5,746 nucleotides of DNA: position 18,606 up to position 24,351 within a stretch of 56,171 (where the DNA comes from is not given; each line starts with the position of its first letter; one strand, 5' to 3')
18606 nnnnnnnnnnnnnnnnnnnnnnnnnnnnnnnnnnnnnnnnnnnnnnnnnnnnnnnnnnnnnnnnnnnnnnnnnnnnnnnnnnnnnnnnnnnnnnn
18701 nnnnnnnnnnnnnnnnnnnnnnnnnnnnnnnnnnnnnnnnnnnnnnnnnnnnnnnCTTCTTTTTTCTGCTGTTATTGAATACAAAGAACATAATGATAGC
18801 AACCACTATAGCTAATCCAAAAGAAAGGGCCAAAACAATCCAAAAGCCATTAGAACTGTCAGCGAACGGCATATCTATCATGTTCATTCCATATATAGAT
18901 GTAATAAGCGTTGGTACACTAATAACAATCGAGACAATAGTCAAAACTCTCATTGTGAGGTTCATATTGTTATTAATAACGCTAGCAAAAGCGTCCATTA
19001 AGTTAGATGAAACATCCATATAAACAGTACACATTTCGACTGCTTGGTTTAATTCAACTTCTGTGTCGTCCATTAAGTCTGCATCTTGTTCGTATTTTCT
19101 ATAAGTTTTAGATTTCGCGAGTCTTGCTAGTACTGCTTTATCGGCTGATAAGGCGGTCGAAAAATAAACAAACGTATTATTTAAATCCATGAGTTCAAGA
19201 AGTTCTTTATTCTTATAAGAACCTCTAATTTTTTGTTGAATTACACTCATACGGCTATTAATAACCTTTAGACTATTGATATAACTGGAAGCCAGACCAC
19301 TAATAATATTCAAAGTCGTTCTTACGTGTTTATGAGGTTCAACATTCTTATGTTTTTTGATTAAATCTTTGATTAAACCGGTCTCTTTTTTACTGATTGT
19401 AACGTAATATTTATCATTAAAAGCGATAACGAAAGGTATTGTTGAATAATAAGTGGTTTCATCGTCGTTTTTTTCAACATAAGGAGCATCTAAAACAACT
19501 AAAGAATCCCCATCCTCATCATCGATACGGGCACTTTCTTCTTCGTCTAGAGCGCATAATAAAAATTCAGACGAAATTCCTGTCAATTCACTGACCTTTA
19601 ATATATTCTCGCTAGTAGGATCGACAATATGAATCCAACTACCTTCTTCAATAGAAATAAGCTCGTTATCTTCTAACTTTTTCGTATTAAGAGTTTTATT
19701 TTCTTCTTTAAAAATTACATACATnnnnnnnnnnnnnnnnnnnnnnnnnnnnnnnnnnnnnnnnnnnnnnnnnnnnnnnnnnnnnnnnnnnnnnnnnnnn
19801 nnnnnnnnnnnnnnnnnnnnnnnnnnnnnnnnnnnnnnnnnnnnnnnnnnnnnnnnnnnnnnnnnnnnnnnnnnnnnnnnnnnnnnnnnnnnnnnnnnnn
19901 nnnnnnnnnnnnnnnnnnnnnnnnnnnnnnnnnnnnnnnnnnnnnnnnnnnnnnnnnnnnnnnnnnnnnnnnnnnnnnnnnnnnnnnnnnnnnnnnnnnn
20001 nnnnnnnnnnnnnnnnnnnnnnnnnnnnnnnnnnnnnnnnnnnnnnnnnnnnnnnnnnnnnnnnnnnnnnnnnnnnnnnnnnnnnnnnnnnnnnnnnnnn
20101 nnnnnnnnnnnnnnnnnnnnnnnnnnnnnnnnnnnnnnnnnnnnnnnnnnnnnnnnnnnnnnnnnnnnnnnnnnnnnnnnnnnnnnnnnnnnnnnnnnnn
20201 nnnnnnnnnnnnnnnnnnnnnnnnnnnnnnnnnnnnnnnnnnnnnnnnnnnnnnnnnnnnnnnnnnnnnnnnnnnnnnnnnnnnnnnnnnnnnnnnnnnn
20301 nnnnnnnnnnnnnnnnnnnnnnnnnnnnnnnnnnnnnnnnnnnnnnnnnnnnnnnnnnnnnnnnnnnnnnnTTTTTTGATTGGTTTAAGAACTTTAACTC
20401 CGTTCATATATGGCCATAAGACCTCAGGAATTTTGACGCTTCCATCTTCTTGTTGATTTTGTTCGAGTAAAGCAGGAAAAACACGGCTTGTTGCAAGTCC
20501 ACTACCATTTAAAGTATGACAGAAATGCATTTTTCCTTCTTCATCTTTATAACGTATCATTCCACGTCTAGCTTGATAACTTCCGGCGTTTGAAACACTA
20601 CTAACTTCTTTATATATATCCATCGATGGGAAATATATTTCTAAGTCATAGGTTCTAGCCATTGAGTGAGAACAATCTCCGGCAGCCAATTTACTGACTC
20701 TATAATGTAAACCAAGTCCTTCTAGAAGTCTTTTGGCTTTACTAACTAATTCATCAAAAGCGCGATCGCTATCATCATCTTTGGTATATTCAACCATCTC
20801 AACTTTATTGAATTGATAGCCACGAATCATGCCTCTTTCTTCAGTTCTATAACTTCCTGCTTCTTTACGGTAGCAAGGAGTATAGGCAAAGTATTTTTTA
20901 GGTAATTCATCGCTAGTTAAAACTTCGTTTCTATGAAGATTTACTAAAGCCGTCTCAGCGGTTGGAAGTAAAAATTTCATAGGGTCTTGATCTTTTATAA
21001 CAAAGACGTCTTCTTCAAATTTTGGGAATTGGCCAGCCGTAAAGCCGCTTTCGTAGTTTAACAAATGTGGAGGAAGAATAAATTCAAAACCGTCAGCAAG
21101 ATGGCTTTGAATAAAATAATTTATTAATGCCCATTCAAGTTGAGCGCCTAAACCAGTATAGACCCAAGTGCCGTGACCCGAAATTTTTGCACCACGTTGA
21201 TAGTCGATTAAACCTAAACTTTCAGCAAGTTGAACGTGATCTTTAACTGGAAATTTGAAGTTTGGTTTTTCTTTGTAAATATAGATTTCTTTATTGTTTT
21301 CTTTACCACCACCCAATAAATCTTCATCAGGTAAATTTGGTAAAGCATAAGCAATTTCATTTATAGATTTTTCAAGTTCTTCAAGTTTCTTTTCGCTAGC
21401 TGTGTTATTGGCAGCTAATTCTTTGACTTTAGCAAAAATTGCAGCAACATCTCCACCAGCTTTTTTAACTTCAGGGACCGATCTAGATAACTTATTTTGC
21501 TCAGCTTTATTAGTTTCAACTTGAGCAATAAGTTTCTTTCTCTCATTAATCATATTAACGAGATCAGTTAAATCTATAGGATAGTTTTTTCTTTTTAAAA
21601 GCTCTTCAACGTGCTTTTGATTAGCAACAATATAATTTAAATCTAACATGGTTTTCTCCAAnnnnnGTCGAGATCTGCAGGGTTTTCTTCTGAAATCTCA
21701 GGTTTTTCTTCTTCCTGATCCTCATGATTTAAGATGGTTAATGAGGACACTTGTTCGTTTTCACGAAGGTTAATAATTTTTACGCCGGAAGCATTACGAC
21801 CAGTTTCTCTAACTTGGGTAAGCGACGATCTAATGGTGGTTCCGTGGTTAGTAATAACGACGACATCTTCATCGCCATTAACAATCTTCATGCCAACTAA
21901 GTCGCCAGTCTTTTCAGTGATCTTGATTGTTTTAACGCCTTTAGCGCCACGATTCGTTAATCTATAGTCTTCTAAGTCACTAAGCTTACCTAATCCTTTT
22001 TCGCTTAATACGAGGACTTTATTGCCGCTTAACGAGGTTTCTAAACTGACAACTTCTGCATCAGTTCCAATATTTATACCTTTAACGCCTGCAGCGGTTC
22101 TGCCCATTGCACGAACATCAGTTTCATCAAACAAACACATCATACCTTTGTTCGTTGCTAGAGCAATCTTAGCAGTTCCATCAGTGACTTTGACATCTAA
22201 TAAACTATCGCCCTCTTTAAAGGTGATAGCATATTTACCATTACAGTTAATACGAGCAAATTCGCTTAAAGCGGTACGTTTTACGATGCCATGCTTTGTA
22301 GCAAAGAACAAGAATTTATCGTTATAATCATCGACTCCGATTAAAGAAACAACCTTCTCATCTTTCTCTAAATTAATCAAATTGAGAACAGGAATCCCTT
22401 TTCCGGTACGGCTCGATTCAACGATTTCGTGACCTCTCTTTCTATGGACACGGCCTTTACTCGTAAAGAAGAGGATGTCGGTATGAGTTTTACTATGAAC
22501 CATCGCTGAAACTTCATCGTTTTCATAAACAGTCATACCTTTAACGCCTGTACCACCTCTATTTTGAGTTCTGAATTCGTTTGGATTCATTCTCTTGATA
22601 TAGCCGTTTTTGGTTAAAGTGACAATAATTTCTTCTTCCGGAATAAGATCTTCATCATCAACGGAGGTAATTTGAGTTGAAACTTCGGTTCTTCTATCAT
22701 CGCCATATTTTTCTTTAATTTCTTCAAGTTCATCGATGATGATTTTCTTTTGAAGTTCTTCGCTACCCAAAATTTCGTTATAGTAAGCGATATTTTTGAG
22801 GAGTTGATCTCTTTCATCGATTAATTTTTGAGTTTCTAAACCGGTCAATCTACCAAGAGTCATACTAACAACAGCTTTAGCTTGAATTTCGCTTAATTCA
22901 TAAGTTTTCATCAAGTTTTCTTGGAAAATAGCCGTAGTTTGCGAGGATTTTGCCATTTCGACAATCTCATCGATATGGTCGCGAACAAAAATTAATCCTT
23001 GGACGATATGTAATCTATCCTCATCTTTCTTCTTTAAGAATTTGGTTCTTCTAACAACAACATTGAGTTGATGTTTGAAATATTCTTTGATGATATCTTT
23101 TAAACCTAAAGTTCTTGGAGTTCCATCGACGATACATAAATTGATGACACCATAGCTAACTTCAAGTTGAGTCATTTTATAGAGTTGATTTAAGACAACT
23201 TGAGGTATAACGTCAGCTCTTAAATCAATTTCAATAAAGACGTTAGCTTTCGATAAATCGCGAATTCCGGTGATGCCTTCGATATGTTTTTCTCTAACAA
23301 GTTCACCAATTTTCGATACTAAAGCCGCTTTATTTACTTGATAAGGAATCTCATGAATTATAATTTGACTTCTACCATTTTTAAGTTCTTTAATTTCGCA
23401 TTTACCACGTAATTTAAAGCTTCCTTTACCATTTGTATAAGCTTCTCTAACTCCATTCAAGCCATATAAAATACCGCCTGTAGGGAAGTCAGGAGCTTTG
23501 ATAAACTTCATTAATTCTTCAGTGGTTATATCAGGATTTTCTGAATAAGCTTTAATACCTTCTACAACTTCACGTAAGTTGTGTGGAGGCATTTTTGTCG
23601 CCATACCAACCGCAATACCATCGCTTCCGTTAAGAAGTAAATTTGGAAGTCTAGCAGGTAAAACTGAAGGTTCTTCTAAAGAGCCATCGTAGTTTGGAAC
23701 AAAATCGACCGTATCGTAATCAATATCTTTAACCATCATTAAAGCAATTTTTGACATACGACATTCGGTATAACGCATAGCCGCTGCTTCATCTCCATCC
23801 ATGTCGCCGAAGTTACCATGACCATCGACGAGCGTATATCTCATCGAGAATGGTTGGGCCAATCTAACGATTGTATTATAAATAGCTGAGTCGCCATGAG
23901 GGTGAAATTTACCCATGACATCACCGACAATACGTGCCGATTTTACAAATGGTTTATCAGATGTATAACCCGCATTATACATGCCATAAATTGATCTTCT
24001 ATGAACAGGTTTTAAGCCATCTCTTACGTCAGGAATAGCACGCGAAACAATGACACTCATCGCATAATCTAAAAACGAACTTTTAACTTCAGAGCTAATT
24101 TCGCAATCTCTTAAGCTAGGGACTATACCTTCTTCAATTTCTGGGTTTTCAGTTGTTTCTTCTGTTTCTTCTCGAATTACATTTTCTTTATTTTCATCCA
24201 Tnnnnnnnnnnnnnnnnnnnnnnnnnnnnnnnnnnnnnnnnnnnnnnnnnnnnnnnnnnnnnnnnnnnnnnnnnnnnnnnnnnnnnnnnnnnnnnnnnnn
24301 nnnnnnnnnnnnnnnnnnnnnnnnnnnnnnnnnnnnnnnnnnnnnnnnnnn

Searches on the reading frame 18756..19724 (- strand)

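Call 7: search_protein_families(library=ncbifam, proteins=[window:18756-19724:-], max_evalue=0.00001)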
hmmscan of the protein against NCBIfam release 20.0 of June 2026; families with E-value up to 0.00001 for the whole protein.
window:18756-19724:- (323 aa): 2 families
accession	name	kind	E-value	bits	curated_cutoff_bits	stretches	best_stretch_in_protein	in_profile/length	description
TIGR00383.1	corA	equivalog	4.9e-42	144.4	200.75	1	3-314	3-314/320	magnesium/cobalt transporter CorA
NF007092.0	PRK09546.1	equivalog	4.6e-10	39.2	292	1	14-311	26-320/327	zinc transporter ZntB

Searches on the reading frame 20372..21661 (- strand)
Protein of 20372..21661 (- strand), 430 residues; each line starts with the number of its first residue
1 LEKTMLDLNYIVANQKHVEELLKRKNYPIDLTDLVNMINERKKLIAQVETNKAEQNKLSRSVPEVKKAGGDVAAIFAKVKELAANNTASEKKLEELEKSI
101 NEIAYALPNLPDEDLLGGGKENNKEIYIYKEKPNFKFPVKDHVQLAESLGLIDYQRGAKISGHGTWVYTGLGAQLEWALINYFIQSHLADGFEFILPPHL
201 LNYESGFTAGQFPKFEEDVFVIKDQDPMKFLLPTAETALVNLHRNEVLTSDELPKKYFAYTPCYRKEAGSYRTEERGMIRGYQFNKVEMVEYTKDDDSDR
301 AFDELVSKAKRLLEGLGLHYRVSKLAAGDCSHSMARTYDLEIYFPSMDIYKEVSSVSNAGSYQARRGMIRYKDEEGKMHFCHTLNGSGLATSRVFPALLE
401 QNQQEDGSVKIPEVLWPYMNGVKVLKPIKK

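Call 37: search_protein_families(library=pfam, proteins=[window:20372-21661:-], max_evalue=0.000001)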
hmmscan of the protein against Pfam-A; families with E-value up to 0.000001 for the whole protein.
window:20372-21661:- (430 aa): 2 families
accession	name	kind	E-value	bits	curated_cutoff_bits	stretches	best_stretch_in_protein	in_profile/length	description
PF00587.30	tRNA-synt_2b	-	2.9e-32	112.6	29.3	1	224-402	6-179/179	tRNA synthetase class II core domain (G, H, P, S and T)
PF02403.27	Seryl_tRNA_N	-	9.4e-21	74.5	28.2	1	5-111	1-108/108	Seryl-tRNA synthetase N-terminal domain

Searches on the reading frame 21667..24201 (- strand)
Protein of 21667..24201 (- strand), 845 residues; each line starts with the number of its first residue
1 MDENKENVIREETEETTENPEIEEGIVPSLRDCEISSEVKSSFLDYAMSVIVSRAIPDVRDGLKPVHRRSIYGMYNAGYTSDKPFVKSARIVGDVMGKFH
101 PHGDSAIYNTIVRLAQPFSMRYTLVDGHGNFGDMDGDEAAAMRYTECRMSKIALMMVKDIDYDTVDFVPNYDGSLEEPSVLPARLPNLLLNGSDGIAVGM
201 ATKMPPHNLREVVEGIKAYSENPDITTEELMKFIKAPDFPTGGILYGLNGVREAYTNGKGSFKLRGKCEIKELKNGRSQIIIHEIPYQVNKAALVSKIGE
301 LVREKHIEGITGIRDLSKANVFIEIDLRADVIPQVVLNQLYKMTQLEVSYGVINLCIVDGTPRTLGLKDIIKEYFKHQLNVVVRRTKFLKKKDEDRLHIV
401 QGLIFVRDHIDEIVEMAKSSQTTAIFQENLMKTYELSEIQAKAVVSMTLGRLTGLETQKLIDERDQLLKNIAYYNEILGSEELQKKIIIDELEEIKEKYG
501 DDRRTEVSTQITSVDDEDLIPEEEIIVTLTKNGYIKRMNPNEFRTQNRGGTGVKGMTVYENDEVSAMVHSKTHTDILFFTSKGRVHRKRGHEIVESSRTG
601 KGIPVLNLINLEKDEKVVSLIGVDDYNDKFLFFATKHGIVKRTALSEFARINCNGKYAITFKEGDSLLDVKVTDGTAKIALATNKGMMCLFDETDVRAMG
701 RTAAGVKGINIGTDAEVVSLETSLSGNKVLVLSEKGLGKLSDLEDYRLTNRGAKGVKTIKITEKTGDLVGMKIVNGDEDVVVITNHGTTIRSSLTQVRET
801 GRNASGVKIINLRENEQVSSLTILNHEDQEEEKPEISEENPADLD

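Call 7: search_protein_families(library=ncbifam, proteins=[window:21667-24201:-], max_evalue=0.00001)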
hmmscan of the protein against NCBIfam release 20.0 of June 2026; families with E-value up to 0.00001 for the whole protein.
window:21667-24201:- (845 aa): 10 families
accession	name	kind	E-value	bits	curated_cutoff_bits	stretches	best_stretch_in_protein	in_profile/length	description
NF004043.1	PRK05560.1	equivalog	0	1107.4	902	1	31-822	3-796/798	DNA gyrase subunit A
TIGR01063.1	gyrA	equivalog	0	1066.4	877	1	32-824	3-798/800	DNA topoisomerase (ATP-hydrolyzing) subunit A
NF038098.1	GyrA_w_intein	exception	3.7e-255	849.9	1850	2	145-821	538-1223/1232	intein-containing DNA gyrase subunit A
NF004044.1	PRK05561.1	subfamily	2.5e-243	810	654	2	35-720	2-682/738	DNA topoisomerase (ATP-hydrolyzing)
TIGR01061.1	parC_Gpos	equivalog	1.5e-201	671.6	813.25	2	37-764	8-735/737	DNA topoisomerase IV subunit A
NF010586.0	PRK13979.1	equivalog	3.9e-199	663.8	1475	3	39-609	22-599/957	DNA topoisomerase IV subunit A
TIGR01062.1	parC_Gneg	equivalog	5.9e-162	540.4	628.9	1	37-712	8-671/735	DNA topoisomerase IV subunit A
NF007209.0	PRK09631.1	equivalog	5.8e-76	256.5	644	1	35-535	4-482/635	DNA topoisomerase IV subunit A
NF009397.0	PRK12758.1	equivalog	3.7e-70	236.9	780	1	15-509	15-478/870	DNA gyrase/topoisomerase IV subunit A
NF007208.0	PRK09630.1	equivalog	4e-51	174.4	598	1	34-432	3-375/479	DNA topoisomerase IV subunit A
